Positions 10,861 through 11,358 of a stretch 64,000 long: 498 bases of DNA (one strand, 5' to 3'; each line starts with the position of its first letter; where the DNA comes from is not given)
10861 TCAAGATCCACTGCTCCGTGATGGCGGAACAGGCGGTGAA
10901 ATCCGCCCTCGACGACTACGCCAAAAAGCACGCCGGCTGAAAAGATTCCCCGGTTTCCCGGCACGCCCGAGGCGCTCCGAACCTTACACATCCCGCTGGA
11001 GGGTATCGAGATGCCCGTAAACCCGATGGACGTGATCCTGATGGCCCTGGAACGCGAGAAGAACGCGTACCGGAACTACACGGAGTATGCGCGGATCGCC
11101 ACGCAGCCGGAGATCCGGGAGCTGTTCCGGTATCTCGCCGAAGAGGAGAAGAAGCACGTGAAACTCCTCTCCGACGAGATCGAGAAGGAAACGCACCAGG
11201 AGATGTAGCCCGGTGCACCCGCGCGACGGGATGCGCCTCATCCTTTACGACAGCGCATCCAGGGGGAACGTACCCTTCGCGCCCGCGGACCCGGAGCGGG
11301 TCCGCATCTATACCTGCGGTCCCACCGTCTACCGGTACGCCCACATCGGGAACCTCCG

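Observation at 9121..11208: Two paralogous 65-aa ferritin-like (E...EXXH) mini-proteins bracketing nifS-iscU, with cysS immediately downstream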

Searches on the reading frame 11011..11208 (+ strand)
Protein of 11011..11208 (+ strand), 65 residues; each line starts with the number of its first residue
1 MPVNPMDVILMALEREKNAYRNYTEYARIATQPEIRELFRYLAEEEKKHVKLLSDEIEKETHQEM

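Call 3: search_protein_families(library=pfam, proteins=[window:11011-11208:+], max_evalue=1)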
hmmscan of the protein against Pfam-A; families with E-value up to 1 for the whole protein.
window:11011-11208:+ (65 aa): 8 families
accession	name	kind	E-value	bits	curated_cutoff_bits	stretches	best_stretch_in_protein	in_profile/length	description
PF02915.23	Rubrerythrin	-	2.5e-09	38.1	22.8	1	8-60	2-56/137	Rubrerythrin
PF09537.16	DUF2383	-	4.2e-05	24.1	30.8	1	13-61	10-58/111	Domain of unknown function (DUF2383)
PF07875.18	Coat_F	-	0.0029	18.2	25.7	1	8-46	5-43/63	Coat F domain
PF09447.15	Cnl2_NKP2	-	0.0048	17.4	27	1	30-61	33-64/65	Cnl2/NKP2 family protein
PF22277.2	EncFtn-like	-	0.029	14.6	27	1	7-53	17-63/85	EncFtn-like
PF22535.1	DUF7003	-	0.04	14.3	27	1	12-64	113-164/221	Family of unknown function (DUF7003)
PF13668.12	Ferritin_2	-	0.055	14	24.7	1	25-58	31-64/138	Ferritin-like domain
PF03232.19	COQ7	-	0.059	13.4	23.5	1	19-61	17-60/169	Ubiquinone biosynthesis protein COQ7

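Call 5: search_protein_families(library=ncbifam, proteins=[window:11011-11208:+], max_evalue=0.1)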
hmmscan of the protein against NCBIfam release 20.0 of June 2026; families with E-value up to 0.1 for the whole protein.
window:11011-11208:+ (65 aa): 7 families
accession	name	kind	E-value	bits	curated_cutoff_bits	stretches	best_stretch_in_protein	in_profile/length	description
NF058678.1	EncB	exception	9.4e-08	32.4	210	1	9-51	15-57/160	encapsulin nanocompartment ferritin-like cargo protein EncB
NF058679.1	EncB_fam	subfamily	7.5e-06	25.9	90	1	7-55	23-71/117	encapsulin nanocompartment ferritin-likeEncB family encapsulin nanocompartment ferritin-like cargo protein cargo protein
NF045676.1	FeExpMbfA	equivalog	9.1e-05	22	450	1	11-60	102-150/318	iron exporter MbfA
TIGR04535.1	ferrit_encaps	subfamily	0.0027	17.6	125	1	10-52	19-61/114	encapsulin-associated ferritin-like protein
NF045767.1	RuberyRbr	equivalog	0.0028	17.7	200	1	12-62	16-69/194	rubrerythrin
NF009413.0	PRK12775.1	equivalog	0.0039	15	1895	1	4-59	941-997/1006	putative trifunctional 2-polyprenylphenol hydroxylase/glutamate synthase subunit beta/ferritin domain-containing protein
TIGR02284.1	TIGR02284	subfamily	0.017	15.4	44.8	1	14-59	10-55/139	PA2169 family four-helix-bundle protein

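Call 6: search_solved_structures(query=window:11011-11208:+, max_evalue=10, show_alignments=3)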
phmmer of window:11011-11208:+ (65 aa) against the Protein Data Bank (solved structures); distinct sequences matched with E-value up to 10: 39.
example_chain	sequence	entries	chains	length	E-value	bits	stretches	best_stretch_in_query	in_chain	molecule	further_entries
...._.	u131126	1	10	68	1e-06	32.1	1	9-51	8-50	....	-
7s5c_A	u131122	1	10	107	2.7e-06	30.8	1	9-51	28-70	EncB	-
2fzf_A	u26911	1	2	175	0.00015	25.3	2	8-54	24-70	hypothetical protein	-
3sid_A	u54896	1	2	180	0.00079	23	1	19-55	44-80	Symerythrin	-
3qhb_A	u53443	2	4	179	0.0008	23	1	19-55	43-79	Symerythrin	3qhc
1j30_A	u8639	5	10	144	0.0093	19.7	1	19-54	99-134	144aa long hypothetical rubrerythrin | Sulerythrin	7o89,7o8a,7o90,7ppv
7ppt_A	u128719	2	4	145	0.0095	19.6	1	19-54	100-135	Sulerythrin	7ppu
7o8d_A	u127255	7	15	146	0.0098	19.6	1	19-54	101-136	Sulerythrin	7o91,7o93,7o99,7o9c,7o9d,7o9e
9s4o_A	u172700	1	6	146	0.0098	19.6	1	19-54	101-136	Sulerythrin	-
2hz8_A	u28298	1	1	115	0.013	19.2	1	12-54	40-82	De novo designed diiron protein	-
9u78_A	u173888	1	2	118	0.013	19.2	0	32-59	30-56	Single Chain Protein of De Novo Designed Helix Bundles-4EH2 with KDPV Loop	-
9s59_A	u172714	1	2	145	0.024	18.4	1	19-54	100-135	Sulerythrin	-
9s4p_A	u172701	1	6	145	0.024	18.4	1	19-54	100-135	Sulerythrin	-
9s3w_A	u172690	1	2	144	0.025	18.3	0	19-54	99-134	Sulerythrin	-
9s4r_A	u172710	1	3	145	0.025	18.3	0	19-54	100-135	Sulerythrin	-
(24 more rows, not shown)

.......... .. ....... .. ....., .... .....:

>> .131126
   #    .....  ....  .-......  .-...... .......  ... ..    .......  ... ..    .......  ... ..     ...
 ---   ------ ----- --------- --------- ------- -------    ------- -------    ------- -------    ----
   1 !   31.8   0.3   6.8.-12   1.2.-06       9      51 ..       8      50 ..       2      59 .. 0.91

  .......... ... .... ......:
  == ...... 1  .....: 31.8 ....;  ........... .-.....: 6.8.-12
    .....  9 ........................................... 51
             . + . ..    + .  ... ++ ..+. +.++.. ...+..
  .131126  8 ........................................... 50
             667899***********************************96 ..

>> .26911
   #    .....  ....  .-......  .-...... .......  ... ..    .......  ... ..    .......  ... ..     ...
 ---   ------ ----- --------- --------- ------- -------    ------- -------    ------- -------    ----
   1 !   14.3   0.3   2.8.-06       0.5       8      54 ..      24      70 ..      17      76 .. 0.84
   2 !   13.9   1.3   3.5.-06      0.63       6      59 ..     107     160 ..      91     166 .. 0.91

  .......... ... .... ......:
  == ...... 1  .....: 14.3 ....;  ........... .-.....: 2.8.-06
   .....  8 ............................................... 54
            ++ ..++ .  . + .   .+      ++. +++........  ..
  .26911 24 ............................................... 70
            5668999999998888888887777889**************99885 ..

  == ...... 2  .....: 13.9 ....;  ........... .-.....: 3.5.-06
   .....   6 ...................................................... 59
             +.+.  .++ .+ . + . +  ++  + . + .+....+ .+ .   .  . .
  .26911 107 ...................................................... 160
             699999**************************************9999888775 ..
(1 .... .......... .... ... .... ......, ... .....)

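Call 8: find_encoding_contigs(protein=window:11011-11208:+, flank=10000, max_places=6)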
Protein window:11011-11208:+ (65 aa): 6 contigs read that carry it; 6 places shown.
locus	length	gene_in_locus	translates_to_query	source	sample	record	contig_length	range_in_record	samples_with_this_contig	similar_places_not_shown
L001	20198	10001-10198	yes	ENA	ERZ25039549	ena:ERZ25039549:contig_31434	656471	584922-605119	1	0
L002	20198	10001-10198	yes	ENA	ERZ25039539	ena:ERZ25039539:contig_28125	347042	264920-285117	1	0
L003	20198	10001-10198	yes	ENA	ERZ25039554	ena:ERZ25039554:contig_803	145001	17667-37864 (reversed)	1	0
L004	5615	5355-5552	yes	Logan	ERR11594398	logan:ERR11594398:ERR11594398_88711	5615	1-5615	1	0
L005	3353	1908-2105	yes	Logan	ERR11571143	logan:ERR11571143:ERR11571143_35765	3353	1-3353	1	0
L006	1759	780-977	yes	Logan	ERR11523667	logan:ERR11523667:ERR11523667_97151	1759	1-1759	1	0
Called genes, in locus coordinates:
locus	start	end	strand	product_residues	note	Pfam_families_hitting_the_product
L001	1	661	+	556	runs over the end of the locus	PF05157:MshEN, PF00437:T2SSE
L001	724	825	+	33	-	-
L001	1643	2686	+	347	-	PF00501:AMP-binding, PF23562:AMP-binding_C_3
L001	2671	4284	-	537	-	-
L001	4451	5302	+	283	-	-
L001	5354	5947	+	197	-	-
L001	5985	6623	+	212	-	PF00571:CBS, PF01842:ACT (faint), PF00571:CBS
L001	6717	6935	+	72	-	PF01106:NifU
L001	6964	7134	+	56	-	PF00037:Fer4 (weak), PF12797:Fer4_2 (faint), PF14697:Fer4_21 (weak), PF12837:Fer4_6 (faint), PF12838:Fer4_7, PF13187:Fer4_9 (weak)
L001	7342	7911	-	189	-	PF00578:AhpC-TSA, PF08534:Redoxin, PF00085:Thioredoxin (faint), PF13098:Thioredoxin_2, PF13905:Thioredoxin_8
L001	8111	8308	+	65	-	PF02915:Rubrerythrin (weak)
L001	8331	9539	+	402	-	PF00266:Aminotran_5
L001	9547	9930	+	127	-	PF01592:NifU_N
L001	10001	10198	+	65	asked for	PF02915:Rubrerythrin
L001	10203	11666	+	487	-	PF01406:tRNA-synt_1e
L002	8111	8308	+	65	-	PF02915:Rubrerythrin (weak)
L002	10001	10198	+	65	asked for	PF02915:Rubrerythrin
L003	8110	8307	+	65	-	PF02915:Rubrerythrin (weak)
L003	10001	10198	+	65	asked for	PF02915:Rubrerythrin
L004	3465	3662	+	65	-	PF02915:Rubrerythrin (weak)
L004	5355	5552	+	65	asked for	PF02915:Rubrerythrin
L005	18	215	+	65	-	PF02915:Rubrerythrin (weak)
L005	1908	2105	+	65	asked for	PF02915:Rubrerythrin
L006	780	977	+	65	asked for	PF02915:Rubrerythrin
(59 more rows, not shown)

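Call 9: find_homologous_proteins(query=window:11011-11208:+, max_evalue=0.001)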
Query window:11011-11208:+ (65 aa): 76 proteins with E <= 0.001 among 76 candidates.
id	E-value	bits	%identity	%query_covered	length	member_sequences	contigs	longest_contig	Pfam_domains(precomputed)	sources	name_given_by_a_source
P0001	1.0e-31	124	94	100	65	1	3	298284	PF02915.24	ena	-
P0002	7.8e-31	122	91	100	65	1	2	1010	PF02915.24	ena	-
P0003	1.2e-30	121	94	100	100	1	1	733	PF02915.24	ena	-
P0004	2.2e-30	120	92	100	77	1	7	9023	PF02915.24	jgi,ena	-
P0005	5.4e-30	119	92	100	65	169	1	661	PF02915.24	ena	-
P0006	6.3e-30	119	91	100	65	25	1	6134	PF02915.24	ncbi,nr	ncbi:MAG: hypothetical protein IH610_01810 [Deltaproteobacteria bacterium]|nr:hypothetical protein [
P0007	8.0e-30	119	91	100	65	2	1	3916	PF02915.24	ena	-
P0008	1.6e-29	118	91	100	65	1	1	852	PF02915.24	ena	-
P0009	2.3e-29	117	92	100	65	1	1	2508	PF02915.24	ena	-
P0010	2.5e-29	117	91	100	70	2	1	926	PF02915.24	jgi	-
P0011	5.1e-29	116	92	100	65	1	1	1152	PF02915.24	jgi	-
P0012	1.1e-28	115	89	100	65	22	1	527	PF02915.24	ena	-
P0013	1.6e-28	114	89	100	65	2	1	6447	PF02915.24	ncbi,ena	-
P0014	1.6e-28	114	91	100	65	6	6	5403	PF02915.24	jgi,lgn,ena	-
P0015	2.1e-28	114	89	100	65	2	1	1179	PF02915.24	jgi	-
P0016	3.3e-28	114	89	100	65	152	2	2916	PF02915.24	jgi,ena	-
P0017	4.3e-28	113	88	100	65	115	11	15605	PF02915.24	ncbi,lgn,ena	-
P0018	5.5e-28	113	89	100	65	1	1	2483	PF02915.24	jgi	-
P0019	5.9e-28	113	89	100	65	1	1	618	PF02915.24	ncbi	-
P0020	5.9e-28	113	89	100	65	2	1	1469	PF02915.24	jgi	jgi:rubrerythrin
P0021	8.0e-28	112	85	100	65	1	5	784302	PF02915.24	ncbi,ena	-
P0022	3.4e-27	110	88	100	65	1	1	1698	PF02915.24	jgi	-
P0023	1.1e-26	109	85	100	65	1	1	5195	PF02915.24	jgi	jgi:rubrerythrin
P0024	2.2e-26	108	85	100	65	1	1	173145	PF02915.24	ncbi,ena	-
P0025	2.5e-26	108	82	100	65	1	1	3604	PF09537.17,PF02915.24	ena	-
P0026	2.5e-26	108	85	100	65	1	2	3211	PF02915.24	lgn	-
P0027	3.6e-26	107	82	100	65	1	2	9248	PF09537.17,PF02915.24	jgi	jgi:rubrerythrin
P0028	7.2e-26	106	83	100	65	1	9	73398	PF02915.24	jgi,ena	jgi:rubrerythrin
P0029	7.6e-26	106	83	100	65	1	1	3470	PF09537.17,PF02915.24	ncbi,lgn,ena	-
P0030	7.7e-26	106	83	100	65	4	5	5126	PF09537.17,PF02915.24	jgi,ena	jgi:rubrerythrin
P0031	1.3e-25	105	83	100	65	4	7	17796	PF09537.17,PF02915.24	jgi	jgi:rubrerythrin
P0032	1.4e-25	105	82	100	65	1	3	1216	PF02915.24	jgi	-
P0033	4.7e-25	104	83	100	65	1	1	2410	PF02915.24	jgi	-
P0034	5.3e-25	103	83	100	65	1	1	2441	PF02915.24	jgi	-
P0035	6.3e-25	103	80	100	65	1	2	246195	PF02915.24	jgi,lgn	-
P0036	7.4e-25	103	82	100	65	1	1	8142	PF09537.17,PF02915.24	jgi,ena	-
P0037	8.0e-25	103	82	95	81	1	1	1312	PF02915.24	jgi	jgi:rubrerythrin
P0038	1.2e-24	102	82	100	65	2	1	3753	PF02915.24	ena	-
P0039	1.7e-24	102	82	100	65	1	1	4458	PF09537.17,PF02915.24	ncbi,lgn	-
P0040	2.6e-24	101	82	100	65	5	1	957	PF02915.24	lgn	-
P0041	2.6e-24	101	80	100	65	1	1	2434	PF02915.24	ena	-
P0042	3.5e-24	101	78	100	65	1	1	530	PF02915.24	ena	-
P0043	3.9e-24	101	82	100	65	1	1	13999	PF02915.24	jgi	jgi:rubrerythrin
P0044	5.2e-24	100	80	100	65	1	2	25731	PF02915.24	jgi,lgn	jgi:rubrerythrin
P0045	8.8e-24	100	78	100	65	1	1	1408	PF09537.17,PF02915.24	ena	-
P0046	1.9e-23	99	91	85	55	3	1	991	PF09537.17,PF02915.24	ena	-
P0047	3.5e-23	98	93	85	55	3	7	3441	PF02915.24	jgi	jgi:rubrerythrin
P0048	4.4e-23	97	78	100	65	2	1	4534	PF02915.24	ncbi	-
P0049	5.0e-22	94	80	94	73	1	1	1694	PF02915.24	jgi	-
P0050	6.2e-22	94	77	100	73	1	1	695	PF02915.24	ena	-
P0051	2.5e-21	92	79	94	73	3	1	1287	PF09537.17,PF02915.24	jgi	jgi:rubrerythrin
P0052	1.4e-20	90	69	100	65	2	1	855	PF09537.17,PF02915.24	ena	-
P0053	2.7e-20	89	70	97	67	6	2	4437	PF09537.17,PF02915.24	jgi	jgi:rubrerythrin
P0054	3.7e-20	88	69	100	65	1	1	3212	PF09537.17,PF02915.24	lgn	-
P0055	1.2e-19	87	69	100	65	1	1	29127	PF02915.24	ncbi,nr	ncbi:MAG: hypothetical protein HZA60_06250 [Deltaproteobacteria bacterium]|nr:hypothetical protein [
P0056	1.8e-19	86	71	97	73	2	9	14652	PF02915.24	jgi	jgi:rubrerythrin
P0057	4.2e-19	85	69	100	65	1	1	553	PF02915.24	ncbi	-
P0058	9.9e-19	84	71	95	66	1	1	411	PF02915.24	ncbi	-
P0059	4.6e-18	82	65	100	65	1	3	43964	PF09537.17,PF02915.24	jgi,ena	jgi:rubrerythrin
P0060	4.8e-18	82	63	97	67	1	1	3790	PF09537.17,PF02915.24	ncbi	-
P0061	9.6e-18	81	65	100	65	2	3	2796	PF02915.24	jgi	jgi:rubrerythrin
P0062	1.1e-17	81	65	100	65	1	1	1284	PF09537.17,PF02915.24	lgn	-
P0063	1.3e-17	80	63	100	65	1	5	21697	PF02915.24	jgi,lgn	jgi:rubrerythrin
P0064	2.1e-17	80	66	95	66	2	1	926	PF02915.24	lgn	-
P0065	2.4e-17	80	69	95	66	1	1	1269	PF02915.24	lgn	-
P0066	2.5e-17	79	63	100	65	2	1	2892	PF02915.24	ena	-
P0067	3.7e-17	79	62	100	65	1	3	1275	PF02915.24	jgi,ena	jgi:rubrerythrin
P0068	4.7e-17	79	63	100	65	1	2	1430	PF02915.24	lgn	-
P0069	8.2e-17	78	62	100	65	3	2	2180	PF02915.24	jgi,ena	-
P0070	2.5e-16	76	62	97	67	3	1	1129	PF02915.24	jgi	jgi:rubrerythrin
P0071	2.5e-15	73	58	100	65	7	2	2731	PF02915.24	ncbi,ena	-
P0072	7.2e-15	72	57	100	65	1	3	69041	PF02915.24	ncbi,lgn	-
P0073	8.7e-15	71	62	100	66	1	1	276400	PF09537.17,PF02915.24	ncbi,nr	ncbi:MAG: hypothetical protein HY896_06870 [Deltaproteobacteria bacterium]|nr:hypothetical protein [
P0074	1.2e-14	71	64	94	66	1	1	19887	PF02915.24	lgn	-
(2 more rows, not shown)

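Call 14: find_related_loci(query=A2, collection=genome_contigs, flank=6000)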
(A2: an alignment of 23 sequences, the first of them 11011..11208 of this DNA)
Query A2 (65 aa) in genome_contigs; peptide patterns used: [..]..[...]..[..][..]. (x = any residue, [..] = any of these).
262 stretches matched a pattern; 123 encode a relative of the query (tblastn E <= 1e-3); the best 80 are kept; 80 distinct loci.
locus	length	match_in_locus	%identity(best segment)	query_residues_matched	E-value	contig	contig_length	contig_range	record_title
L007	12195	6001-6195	91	1-65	7e-37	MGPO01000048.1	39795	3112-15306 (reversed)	MAG: Deltaproteobacteria bacterium GWA2_65_63 gwa2_scaffold_3608, whole genome shotgun sequence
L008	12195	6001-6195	95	1-65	5e-37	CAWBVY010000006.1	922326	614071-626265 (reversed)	MAG: Candidatus Deferrimicrobiaceae bacterium isolate MFD09779.bin.1.221 genome assembly, contig: contig_29814, whole ge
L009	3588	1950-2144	92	1-65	3e-36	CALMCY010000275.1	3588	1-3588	MAG TPA_asm: uncultured proteobacterium isolate ERR2868533_bin.42_CONCOCT_v1.1_MAG genome assembly, contig: ERZ841155.61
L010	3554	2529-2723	92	1-65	8e-36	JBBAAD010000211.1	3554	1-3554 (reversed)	MAG: bacterium isolate SO_2017_GW3_32 scaffold_12342_c1_OW296A_2017, whole genome shotgun sequence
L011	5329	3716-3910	89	1-65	7e-36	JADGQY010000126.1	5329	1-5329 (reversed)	Bacterium isolate Chersky.9_15 contig-100_4645, whole genome shotgun sequence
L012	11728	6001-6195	91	1-65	7e-36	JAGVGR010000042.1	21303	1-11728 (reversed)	MAG: bacterium isolate DeMMO2_8 c_000000026763, whole genome shotgun sequence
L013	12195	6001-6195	92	1-65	2e-35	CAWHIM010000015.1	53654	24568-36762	MAG: uncultured bacterium isolate MFD01872.bin.2.46 genome assembly, contig: contig_186303, whole genome shotgun sequenc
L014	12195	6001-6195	92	1-65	3e-35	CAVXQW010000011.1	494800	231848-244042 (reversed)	MAG: uncultured bacterium isolate MFD00822.bin.2.130 genome assembly, contig: contig_402, whole genome shotgun sequence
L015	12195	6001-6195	92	1-65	4e-35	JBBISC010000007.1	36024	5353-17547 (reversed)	MAG: Deltaproteobacteria bacterium isolate STS170223_bin_364 NODE_1252_length_36024_cov_4.790931, whole genome shotgun s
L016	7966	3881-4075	94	1-65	7e-35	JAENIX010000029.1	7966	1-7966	MAG: Actinomycetota bacterium isolate CoA_1_bin.34 scaffold_5063, whole genome shotgun sequence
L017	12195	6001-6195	89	1-65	1e-34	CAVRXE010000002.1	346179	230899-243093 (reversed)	MAG: Candidatus Deferrimicrobiaceae bacterium isolate MFD02199.bin.2.95 genome assembly, contig: contig_13708, whole gen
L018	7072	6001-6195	88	1-65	2e-34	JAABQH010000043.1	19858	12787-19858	MAG: Deltaproteobacteria bacterium isolate S05.Bin005 NODE_13_length_19858_cov_10.717, whole genome shotgun sequence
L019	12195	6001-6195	92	1-65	1e-34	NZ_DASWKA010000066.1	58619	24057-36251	MAG: Candidatus Deferrimicrobium sp. isolate SMAG_U2910 k141_448752, whole genome shotgun sequence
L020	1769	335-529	89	1-65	3e-34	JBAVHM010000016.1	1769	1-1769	MAG: Candidatus Deferrimicrobium sp. isolate MFD02835_ilm_asm_bin8 k127_25770, whole genome shotgun sequence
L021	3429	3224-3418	95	1-65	7e-34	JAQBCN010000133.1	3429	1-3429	MAG: Deltaproteobacteria bacterium isolate MAG_353_bin-02 353_bin-02_ctg-133, whole genome shotgun sequence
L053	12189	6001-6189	38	3-65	7e-11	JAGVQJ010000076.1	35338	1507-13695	MAG: Calditrichaeota bacterium isolate DeMMO3_2 c_000000038200, whole genome shotgun sequence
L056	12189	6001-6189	38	3-65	1e-9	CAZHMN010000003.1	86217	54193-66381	MAG TPA_asm: uncultured bacterium isolate binchicken_co19_508 genome assembly, contig: NODE_183_length_86217_cov_9.09646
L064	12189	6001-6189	38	3-65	1e-8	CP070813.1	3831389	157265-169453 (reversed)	MAG: Candidatus Zixiibacteriota bacterium isolate bin119 chromosome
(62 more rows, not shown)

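Call 19: search_protein_representatives(alignment_id=A2)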
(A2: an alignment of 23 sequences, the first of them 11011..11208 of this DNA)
Query: 23 sequences, 66 profile positions. Proteins with E-value up to 0.001 (for the whole library): 5428; up to 1e-10: 556; up to 1e-30: 0. The best 150 are listed.
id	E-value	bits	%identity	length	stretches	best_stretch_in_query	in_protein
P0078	4.0e-29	116.3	-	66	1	1-66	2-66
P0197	2.0e-24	101.3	-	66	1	1-66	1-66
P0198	4.6e-24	100.1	-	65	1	1-66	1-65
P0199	2.9e-22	94.3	-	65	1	1-65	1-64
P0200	8.8e-19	83.2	-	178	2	6-57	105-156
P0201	1.5e-18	82.4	-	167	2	2-58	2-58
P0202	1.8e-18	82.2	-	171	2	5-62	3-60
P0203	2.2e-18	81.9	-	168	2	4-62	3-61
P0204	6.4e-18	80.4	-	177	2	5-56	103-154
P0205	1.2e-17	79.6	-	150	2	7-50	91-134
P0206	2.6e-17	78.5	-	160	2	5-60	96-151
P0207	2.6e-17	78.5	-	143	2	10-59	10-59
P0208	2.8e-17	78.4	-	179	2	4-57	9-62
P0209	4.6e-17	77.7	-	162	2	5-60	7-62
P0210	4.9e-17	77.6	-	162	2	3-54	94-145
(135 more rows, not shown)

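Call 33: predict_structure(alignment_id=A2)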
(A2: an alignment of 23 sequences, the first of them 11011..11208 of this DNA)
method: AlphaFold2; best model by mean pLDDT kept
length: 65 residues; sequences in the alignment: 23
mean_pLDDT: 91.9   pTM: 0.74
mean pLDDT of the five models: 91.9, 91.9, 91.4, 90.9, 88.6
residues with pLDDT >= 90: 51; 70-90: 9; 50-70: 5; < 50: 0
segments of 3 or more residues with pLDDT < 50: none
pLDDT, mean of each block of 10 residues (from residue 1): 82 97 98 98 98 92 65
secondary structure, 60 per line:
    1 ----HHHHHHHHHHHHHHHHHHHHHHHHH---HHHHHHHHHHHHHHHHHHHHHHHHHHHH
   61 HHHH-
elements in order: H5-29 H33-64

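Call 36: fold_search(model_id=the predicted structure, library=pdb)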
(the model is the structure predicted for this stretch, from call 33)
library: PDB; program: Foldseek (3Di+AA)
matches with E <= 10: 280; with E <= 0.001: 0
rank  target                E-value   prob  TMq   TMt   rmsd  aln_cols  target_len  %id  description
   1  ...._E                4.8e-03  1.00  0.83  0.83   0.6        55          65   34  M. xanthus ferritin-like protein EncB (released 2022-02-02)
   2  7s5c_E                5.7e-03  1.00  0.83  0.81   0.6        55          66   34  M. xanthus ferritin-like protein EncB (released 2022-02-02)
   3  7s5c_F                6.1e-03  1.00  0.84  0.92   0.6        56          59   34  M. xanthus ferritin-like protein EncB (released 2022-02-02)
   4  7s5c_D                6.9e-03  1.00  0.84  0.88   0.5        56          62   34  M. xanthus ferritin-like protein EncB (released 2022-02-02)
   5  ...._C                8.4e-03  1.00  0.83  0.79   0.5        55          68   34  M. xanthus ferritin-like protein EncB (released 2022-02-02)
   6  7s5c_A                8.9e-03  1.00  0.84  0.81   0.6        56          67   34  M. xanthus ferritin-like protein EncB (released 2022-02-02)
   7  7s5c_C                1.0e-02  1.00  0.82  0.84   0.6        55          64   34  M. xanthus ferritin-like protein EncB (released 2022-02-02)
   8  7s5c_H                1.0e-02  1.00  0.89  0.91   2.0        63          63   30  M. xanthus ferritin-like protein EncB (released 2022-02-02)
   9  7s5c_I                2.1e-02  1.00  0.84  0.87   0.6        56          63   34  M. xanthus ferritin-like protein EncB (released 2022-02-02)
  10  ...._B                2.1e-02  1.00  0.81  0.81   0.5        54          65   35  M. xanthus ferritin-like protein EncB (released 2022-02-02)
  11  7s5c_G                2.3e-02  1.00  0.83  0.87   0.7        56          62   34  M. xanthus ferritin-like protein EncB (released 2022-02-02)
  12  2oh3                  1.3e-01  1.00  0.82  0.37   0.8        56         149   32  Crystal structure of COG1633: Uncharacterized conserved protein (ZP_00055496.1) from Magnetospirillum magnetotacticum MS (released 2007-01-23)
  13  5n5f_B                1.5e-01  1.00  0.82  0.59   0.6        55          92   22  Crystal structure of Haliangium ochraceum encapsulated ferritin (released 2018-01-24)
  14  3k6c_A                1.6e-01  1.00  0.78  0.56   0.5        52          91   23  Crystal structure of protein ne0167 from nitrosomonas europaea (released 2009-10-27)
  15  5n5e_D                1.6e-01  1.00  0.76  0.52   0.8        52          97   27  Crystal structure of encapsulated ferritin domain from Pyrococcus furiosus PFC_05175 (released 2018-01-24)
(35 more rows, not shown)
